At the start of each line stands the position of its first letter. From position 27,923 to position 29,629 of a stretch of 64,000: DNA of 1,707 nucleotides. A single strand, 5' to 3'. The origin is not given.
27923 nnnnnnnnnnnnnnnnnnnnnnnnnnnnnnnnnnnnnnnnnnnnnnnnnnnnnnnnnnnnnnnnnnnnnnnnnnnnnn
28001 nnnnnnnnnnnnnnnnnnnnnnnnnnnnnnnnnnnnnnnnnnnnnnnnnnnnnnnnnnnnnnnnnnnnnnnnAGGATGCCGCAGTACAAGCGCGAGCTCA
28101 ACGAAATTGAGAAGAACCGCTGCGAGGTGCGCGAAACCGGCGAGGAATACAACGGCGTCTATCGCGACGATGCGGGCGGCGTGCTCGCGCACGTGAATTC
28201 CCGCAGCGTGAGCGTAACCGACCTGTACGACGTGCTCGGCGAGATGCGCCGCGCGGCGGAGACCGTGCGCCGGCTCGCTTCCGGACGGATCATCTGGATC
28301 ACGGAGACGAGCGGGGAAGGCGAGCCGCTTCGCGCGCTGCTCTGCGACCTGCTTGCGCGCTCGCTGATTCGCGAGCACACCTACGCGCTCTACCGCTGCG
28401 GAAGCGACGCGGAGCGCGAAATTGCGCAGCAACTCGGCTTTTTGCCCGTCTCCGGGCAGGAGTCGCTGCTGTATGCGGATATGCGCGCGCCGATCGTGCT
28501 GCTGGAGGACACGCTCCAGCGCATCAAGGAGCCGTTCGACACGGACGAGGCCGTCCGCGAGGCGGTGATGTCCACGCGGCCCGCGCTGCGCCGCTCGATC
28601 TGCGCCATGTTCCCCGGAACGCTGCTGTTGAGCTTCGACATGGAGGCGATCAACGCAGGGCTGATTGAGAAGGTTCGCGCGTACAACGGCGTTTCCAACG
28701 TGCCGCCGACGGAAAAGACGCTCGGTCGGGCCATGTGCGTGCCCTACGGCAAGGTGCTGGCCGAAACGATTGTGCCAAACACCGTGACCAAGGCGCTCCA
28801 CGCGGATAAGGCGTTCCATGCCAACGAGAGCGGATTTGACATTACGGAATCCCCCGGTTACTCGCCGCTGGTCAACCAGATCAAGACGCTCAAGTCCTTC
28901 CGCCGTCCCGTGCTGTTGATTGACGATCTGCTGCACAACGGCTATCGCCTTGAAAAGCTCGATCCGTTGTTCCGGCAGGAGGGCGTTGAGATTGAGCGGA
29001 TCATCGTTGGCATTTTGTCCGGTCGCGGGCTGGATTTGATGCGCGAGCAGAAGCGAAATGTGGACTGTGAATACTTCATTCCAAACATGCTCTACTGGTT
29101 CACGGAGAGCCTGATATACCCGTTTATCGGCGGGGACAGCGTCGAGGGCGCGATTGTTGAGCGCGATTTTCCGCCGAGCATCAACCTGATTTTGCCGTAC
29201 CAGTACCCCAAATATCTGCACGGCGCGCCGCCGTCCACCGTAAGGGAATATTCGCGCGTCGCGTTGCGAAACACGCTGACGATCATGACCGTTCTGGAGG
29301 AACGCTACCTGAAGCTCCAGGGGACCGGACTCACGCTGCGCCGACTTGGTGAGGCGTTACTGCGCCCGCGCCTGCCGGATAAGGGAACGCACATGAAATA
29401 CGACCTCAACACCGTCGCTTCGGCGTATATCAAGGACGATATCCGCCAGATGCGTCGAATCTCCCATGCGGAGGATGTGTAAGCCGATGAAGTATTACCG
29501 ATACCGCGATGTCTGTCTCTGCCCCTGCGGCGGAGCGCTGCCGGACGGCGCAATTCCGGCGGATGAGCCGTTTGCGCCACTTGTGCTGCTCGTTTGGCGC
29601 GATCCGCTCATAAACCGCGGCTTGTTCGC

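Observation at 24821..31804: Uncharacterised three-gene operon around a 1553-aa HD / helical-repeat / nucleotidyltransferase / PRTase-like protein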

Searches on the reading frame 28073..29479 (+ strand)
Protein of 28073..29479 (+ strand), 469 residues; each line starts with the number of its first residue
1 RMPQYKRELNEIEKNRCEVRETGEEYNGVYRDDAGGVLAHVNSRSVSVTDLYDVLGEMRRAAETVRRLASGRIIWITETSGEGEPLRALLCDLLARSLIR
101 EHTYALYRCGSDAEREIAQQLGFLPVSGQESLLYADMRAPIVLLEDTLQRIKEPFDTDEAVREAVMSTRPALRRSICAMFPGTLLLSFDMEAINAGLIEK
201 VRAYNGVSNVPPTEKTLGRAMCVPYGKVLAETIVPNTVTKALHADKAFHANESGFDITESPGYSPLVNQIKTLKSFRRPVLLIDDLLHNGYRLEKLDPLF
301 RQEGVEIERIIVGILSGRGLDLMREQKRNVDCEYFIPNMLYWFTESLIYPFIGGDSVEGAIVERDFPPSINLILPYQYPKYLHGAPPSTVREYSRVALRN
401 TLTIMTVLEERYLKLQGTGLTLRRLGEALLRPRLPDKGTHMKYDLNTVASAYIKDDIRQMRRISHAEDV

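Call 45: predict_structure(alignment_id=A5)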
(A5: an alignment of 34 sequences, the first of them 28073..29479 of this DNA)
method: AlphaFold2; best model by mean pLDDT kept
length: 469 residues; sequences in the alignment: 34
mean_pLDDT: 90.6   pTM: 0.91
mean pLDDT of the five models: 90.6, 89.6, 89.0, 88.9, 85.8
residues with pLDDT >= 90: 329; 70-90: 122; 50-70: 9; < 50: 9
segments of 3 or more residues with pLDDT < 50: 1-5, 9-12
pLDDT, mean of each block of 10 residues (from residue 1): 43 69 94 92 95 89 89 95 95 95 95 96 94 96 96 95 98 98 96 91 93 87 88 89 89 87 90 94 92 90 95 96 94 96 95 87 80 88 90 97 98 97 94 85 92 95 74
secondary structure, 60 per line:
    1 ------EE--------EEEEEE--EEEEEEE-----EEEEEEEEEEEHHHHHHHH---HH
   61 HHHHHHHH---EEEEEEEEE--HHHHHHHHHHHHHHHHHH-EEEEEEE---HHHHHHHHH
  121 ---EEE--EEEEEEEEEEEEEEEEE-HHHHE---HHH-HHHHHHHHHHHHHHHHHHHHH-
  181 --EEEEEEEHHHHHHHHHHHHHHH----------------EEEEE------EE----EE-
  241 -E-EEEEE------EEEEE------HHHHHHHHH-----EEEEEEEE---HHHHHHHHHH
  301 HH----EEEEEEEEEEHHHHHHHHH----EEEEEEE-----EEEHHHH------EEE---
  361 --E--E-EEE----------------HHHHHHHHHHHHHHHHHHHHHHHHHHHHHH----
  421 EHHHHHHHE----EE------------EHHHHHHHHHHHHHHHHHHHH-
elements in order: E17-22 E25-31 E37-47 H48-55 H59-68 E72-80 H83-100 E102-108 H112-120 E124-126 E129-145 H147-150 H159-179 E183-189 H190-204 E221-225 E244-248 E255-259 H266-274 E280-287 H291-302 E307-316 H317-325 E330-336 E342-344 H345-348 E355-357 E368-370 H387-416 H422-428 H449-468
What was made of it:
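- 28103..28525 (+): GNAT-like fold domain (aa ~1095-1235), without a conserved acetyl-CoA pyrophosphate loop. AF2 pLDDT 90.6, pTM 0.91 (call 45).
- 29231..29479 (+): C-terminal helical bundle of protein A (aa 1471-1553). DSSP on the AF2 model (call 45).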

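Call 47: fold_search(model_id=the predicted structure, library=pdb)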
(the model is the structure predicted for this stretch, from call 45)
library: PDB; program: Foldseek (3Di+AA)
matches with E <= 10: 1261; with E <= 0.001: 29
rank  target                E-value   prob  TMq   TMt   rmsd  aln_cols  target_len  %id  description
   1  2fxv_A                4.9e-05  1.00  0.22  0.49   5.0       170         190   14  Bacillus subtilis Xanthine Phosphoribosyltransferase in Complex with Guanosine 5'-monophosphate (GMP) (released 2006-06-20)
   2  1y0b_D                5.6e-05  1.00  0.22  0.48   5.2       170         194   12  Crystal Structure of Xanthine Phosphoribosyltransferase from Bacillus subtilis. (released 2005-02-22)
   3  6wn8_A                7.9e-05  1.00  0.21  0.41  11.4       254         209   14  2.70 Angstrom Resolution Crystal Structure of Uracil Phosphoribosyl Transferase from Klebsiella pneumoniae (released 2020-05-06)
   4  6w1i_A                9.4e-05  1.00  0.22  0.48   5.3       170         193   13  Re-interpretation of ppGpp (G4P) electron density in the deposited crystal structure of Xanthine phosphoribosyltransfe (released 2020-07-29)
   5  6w1i_B                1.0e-04  1.00  0.23  0.50   4.6       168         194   16  Re-interpretation of ppGpp (G4P) electron density in the deposited crystal structure of Xanthine phosphoribosyltransfe (released 2020-07-29)
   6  6wn8_D                1.2e-04  1.00  0.19  0.39  11.2       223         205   14  2.70 Angstrom Resolution Crystal Structure of Uracil Phosphoribosyl Transferase from Klebsiella pneumoniae (released 2020-05-06)
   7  1y0b_A                1.3e-04  1.00  0.22  0.48   5.3       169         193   14  Crystal Structure of Xanthine Phosphoribosyltransferase from Bacillus subtilis. (released 2005-02-22)
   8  1y0b_B                1.3e-04  1.00  0.21  0.45   6.1       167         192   15  Crystal Structure of Xanthine Phosphoribosyltransferase from Bacillus subtilis. (released 2005-02-22)
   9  1y0b_C                1.5e-04  1.00  0.22  0.48   5.2       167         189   14  Crystal Structure of Xanthine Phosphoribosyltransferase from Bacillus subtilis. (released 2005-02-22)
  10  6wn8_C                1.6e-04  1.00  0.21  0.40  11.4       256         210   14  2.70 Angstrom Resolution Crystal Structure of Uracil Phosphoribosyl Transferase from Klebsiella pneumoniae (released 2020-05-06)
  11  5k9n_A                2.6e-04  1.00  0.18  0.39   6.5       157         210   13  Structural and Mechanistic Analysis of Drosophila melanogaster Polyamine N acetyltransferase, an enzyme that Catalyzes (released 2017-06-07)
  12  5yw2_C                3.1e-04  1.00  0.21  0.46   9.3       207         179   14  Crystal structure of Adenine phosphoribosyltransferase from Francisella tularensis. (released 2018-01-03)
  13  6w1i_C                3.2e-04  1.00  0.22  0.47   5.3       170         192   12  Re-interpretation of ppGpp (G4P) electron density in the deposited crystal structure of Xanthine phosphoribosyltransfe (released 2020-07-29)
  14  7ciu_A                3.4e-04  1.00  0.18  0.39   6.5       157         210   13  Crystal Structure of Agmatine N-Acetyltransferase mutant S171A apo form (released 2021-07-21)
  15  5yw5_C                3.4e-04  1.00  0.21  0.47   7.1       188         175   15  Crystal structure of Adenine phosphoribosyltransferase from Francisella tularensis in complex with adenine (released 2018-01-03)
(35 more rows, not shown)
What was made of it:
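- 28103..28525 (+): Foldseek hits: agmatine/polyamine N-acetyltransferases and the Mtb ICL2 C-terminal domain, E 3e-4 to 1e-3 (call 47).
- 28547..29230 (+): Type I phosphoribosyltransferase-like domain (aa ~1243-1470). Motifs: CVP[YF]GK, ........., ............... and YPFxGGD. Foldseek hits to XPRT, UPRT, APRT and OPRT at E 5e-5 to 1e-3, TM to target about 0.5 (call 47).
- On Type I phosphoribosyltransferase: Foldseek hits to XPRT, UPRT, APRT and OPRT at E 5e-5 to 1e-3, on a model with pLDDT 90.6 (calls 45, 47).
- On GNAT acetyltransferases: Foldseek hits to agmatine/polyamine N-acetyltransferases, KKT23 and the ICL2 C-terminal domain, E 3e-4 to 2e-3 (call 47).
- The PRTase has the type I fold (call 47), whereas the nicotinate, nicotinamide and quinolinate PRTases are type II (general knowledge).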

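Call 58: search_solved_structures(query=A8, max_evalue=5, show_alignments=3)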
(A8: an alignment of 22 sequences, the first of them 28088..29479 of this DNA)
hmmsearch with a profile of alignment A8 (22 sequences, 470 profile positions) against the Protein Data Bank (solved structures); distinct sequences matched with E-value up to 5: 0.
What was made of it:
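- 28547..29230 (+): No PDB sequence hit (call 58).
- Closest known: Type I phosphoribosyltransferases. Different: There is no sequence-level PDB hit (call 58).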

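Call 83: search_protein_representatives(protein=window:28073-29479:+)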
Query: 469 residues. Proteins with E-value up to 0.001 (for the whole library): 371; up to 1e-10: 253; up to 1e-30: 163. The best 150 are listed.
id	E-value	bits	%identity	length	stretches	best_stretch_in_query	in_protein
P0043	1.5e-142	492.1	57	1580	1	38-467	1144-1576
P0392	1.7e-139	482.0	55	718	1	45-463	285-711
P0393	3.9e-127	441.2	50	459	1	20-464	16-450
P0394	8.8e-127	440.0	52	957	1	43-466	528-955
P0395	1.7e-125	435.8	51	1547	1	35-464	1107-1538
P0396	1.2e-120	419.9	48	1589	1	40-465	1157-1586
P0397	1.8e-120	419.2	50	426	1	51-464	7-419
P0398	2.9e-120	418.6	48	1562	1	41-465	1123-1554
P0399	3.8e-119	414.9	50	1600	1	40-465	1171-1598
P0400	4.2e-110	385.1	45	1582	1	19-462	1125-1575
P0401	7.0e-106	371.2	48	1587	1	64-466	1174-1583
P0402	4.6e-103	361.9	44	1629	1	30-463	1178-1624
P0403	1.9e-102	359.8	44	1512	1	47-464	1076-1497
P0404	5.2e-101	355.1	57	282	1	185-462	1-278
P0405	7.0e-101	354.7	75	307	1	65-286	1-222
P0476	2.1e-70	254.2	35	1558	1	48-464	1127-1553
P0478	1.0e-69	251.9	41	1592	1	117-457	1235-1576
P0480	2.1e-69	250.9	35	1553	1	51-464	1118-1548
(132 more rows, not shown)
